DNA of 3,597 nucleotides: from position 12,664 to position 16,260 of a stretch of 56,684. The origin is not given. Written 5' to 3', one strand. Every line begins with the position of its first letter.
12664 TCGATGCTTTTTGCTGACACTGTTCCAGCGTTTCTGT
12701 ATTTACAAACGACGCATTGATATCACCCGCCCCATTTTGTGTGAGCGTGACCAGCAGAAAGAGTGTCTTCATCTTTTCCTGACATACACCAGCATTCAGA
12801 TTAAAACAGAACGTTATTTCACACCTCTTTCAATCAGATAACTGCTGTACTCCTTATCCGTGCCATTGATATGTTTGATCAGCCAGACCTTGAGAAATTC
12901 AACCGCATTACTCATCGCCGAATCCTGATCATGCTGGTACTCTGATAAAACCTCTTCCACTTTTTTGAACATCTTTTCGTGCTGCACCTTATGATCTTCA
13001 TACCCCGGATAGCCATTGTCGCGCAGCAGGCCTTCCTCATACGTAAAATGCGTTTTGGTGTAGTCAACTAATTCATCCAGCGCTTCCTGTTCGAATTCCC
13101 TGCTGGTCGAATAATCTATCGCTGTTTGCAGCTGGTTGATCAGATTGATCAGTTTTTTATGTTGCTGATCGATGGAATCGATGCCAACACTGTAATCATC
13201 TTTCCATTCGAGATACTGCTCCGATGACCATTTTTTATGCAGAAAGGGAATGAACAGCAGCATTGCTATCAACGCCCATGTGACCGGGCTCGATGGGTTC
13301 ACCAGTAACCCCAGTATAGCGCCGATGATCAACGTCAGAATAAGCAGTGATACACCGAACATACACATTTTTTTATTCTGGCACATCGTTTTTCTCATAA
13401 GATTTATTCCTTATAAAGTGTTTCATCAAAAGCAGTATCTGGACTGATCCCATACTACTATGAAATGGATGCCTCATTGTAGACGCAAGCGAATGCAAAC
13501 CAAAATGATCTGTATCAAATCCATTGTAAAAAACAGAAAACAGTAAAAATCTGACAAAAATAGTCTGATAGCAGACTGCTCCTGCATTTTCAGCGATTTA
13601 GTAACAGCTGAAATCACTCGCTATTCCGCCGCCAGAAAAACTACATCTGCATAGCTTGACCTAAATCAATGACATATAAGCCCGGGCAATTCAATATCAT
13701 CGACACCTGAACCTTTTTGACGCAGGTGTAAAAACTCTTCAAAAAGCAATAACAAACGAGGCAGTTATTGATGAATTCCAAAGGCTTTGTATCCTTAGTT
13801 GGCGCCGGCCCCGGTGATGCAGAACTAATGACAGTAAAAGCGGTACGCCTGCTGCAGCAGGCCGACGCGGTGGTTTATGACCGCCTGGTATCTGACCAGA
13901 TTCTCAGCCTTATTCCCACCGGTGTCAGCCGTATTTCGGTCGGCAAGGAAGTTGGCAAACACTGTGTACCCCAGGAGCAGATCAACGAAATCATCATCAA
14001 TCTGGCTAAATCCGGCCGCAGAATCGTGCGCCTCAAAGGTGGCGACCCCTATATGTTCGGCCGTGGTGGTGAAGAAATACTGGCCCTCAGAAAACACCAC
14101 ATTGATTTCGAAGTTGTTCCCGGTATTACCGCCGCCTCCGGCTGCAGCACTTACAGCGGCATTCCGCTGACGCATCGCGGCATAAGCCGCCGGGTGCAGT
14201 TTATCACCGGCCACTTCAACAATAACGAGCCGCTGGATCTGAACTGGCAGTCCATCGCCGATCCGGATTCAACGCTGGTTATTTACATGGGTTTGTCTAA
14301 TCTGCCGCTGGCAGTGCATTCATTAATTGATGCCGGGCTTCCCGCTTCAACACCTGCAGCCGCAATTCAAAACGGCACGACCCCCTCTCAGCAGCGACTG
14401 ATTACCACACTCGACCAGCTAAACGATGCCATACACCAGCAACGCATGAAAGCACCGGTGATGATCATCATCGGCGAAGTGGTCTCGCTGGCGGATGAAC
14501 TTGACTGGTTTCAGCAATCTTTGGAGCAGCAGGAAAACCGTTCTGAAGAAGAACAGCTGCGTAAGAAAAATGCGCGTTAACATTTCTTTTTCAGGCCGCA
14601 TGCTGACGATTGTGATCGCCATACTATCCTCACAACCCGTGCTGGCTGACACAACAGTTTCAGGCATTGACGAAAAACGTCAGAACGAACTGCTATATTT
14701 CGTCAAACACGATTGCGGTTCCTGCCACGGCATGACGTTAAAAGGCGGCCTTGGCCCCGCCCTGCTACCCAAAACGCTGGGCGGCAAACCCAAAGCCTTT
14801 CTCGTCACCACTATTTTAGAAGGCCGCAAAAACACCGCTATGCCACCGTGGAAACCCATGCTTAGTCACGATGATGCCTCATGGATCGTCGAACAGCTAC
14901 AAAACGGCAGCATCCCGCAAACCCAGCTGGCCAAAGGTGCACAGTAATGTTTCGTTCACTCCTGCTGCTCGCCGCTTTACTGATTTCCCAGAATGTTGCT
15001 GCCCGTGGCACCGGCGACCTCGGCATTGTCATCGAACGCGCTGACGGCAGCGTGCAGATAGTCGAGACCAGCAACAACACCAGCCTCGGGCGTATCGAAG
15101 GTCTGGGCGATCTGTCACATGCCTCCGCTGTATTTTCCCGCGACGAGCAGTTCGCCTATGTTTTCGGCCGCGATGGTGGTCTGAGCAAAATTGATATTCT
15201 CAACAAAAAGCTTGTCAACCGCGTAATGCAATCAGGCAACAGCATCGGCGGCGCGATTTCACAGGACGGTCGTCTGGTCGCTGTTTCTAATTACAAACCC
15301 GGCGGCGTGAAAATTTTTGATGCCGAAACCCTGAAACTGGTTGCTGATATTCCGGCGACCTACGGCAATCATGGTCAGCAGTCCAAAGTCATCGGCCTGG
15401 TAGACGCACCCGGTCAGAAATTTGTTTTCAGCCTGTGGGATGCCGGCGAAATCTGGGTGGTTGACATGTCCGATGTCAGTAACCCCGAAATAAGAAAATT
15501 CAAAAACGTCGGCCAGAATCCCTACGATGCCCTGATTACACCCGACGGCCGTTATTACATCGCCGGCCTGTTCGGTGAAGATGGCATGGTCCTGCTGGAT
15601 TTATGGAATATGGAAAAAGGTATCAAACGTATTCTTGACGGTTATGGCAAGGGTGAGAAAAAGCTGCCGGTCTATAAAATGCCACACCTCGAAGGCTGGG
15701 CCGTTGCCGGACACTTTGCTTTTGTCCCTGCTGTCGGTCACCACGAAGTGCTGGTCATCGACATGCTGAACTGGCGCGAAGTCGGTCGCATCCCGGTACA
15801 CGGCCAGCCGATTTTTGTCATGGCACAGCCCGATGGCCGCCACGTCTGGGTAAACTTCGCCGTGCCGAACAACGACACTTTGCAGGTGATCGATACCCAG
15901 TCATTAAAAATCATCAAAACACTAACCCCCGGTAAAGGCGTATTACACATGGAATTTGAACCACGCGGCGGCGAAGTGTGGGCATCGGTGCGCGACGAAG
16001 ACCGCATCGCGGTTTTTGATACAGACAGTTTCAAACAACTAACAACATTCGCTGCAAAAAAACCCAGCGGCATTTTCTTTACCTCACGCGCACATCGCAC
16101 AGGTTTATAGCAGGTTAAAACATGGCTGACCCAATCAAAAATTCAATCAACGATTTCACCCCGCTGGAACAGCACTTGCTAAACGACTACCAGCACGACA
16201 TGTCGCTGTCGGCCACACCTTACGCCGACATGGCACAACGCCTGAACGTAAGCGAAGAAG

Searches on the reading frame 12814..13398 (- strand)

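Call 17: search_protein_families(library=pfam, proteins=[window:12814-13398:-], max_evalue=0.0001)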
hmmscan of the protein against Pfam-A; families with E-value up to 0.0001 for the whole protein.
window:12814-13398:- (194 aa): 1 family
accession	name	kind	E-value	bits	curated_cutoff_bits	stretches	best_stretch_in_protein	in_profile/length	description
PF01814.28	Hemerythrin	-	3.2e-17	63.6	25.3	1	72-184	2-123/127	Hemerythrin HHE cation binding domain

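Call 61: search_protein_families(library=ncbifam, proteins=[window:12814-13398:-], max_evalue=0.001)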
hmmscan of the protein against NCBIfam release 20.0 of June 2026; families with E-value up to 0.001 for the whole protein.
window:12814-13398:- (194 aa): 5 families
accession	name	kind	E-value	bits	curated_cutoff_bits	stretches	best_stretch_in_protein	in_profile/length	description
NF033749.1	bact_hemeryth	subfamily_domain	1.6e-40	138.2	84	1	63-188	2-128/129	bacteriohemerythrin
TIGR02481.1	hemeryth_dom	domain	4.6e-36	123.7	51.75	1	64-188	1-126/126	hemerythrin domain-containing protein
NF002007.0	PRK00808.1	equivalog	3.3e-31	108.5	109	1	62-186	3-125/156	bacteriohemerythrin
TIGR00058.1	Hemerythrin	subfamily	6.8e-17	62.1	131.85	1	64-185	6-112/115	hemerythrin family non-heme iron protein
NF002522.0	PRK01917.1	equivalog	7.5e-11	42.1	162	1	67-192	14-135/145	cation-binding hemerythrin HHE family protein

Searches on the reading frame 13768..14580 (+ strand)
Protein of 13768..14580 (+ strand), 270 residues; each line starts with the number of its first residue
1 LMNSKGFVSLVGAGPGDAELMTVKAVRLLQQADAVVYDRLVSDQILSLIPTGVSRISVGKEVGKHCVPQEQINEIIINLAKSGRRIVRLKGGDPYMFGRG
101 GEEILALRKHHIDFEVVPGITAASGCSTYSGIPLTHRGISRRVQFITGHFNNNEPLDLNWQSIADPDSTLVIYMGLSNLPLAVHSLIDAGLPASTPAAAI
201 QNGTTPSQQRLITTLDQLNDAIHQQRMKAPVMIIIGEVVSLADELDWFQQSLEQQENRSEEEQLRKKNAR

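Call 48: search_protein_families(library=pfam, proteins=[window:13768-14580:+], max_evalue=0.001)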
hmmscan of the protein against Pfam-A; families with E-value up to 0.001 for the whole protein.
window:13768-14580:+ (270 aa): 1 family
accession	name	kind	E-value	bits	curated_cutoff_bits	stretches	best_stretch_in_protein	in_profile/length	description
PF00590.25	TP_methylase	-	1.7e-49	169.1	27.8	1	8-218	2-211/212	Tetrapyrrole (Corrin/Porphyrin) Methylases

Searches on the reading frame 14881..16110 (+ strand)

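Call 48: search_protein_families(library=pfam, proteins=[window:14881-16110:+], max_evalue=0.001)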
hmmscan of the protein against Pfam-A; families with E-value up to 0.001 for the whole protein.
window:14881-16110:+ (409 aa): 6 families
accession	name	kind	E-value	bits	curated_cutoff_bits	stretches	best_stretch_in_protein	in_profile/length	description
PF02239.22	Cytochrom_D1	-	3.2e-115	385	25.5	1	43-403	2-367/368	Cytochrome D1 heme domain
PF25174.1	Beta-prop_THOC3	-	1.8e-12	47.3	305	2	289-394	70-171/272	THOC3 beta-propeller domain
PF10282.15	Lactonase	-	1.8e-05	24.6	21.7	0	70-150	28-117/344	Lactonase, 7-bladed beta-propeller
PF16819.11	DUF5074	-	8.9e-05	22.1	27.2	0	326-385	157-217/353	Domain of unknown function (DUF5074)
PF23414.1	Beta-prop_EML_2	-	0.00012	22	90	0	89-157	11-77/266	Echinoderm microtubule-associated protein second beta-propeller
PF21783.3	YNCE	-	0.00012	21.9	27.1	0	287-350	49-110/339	YNCE-like beta-propeller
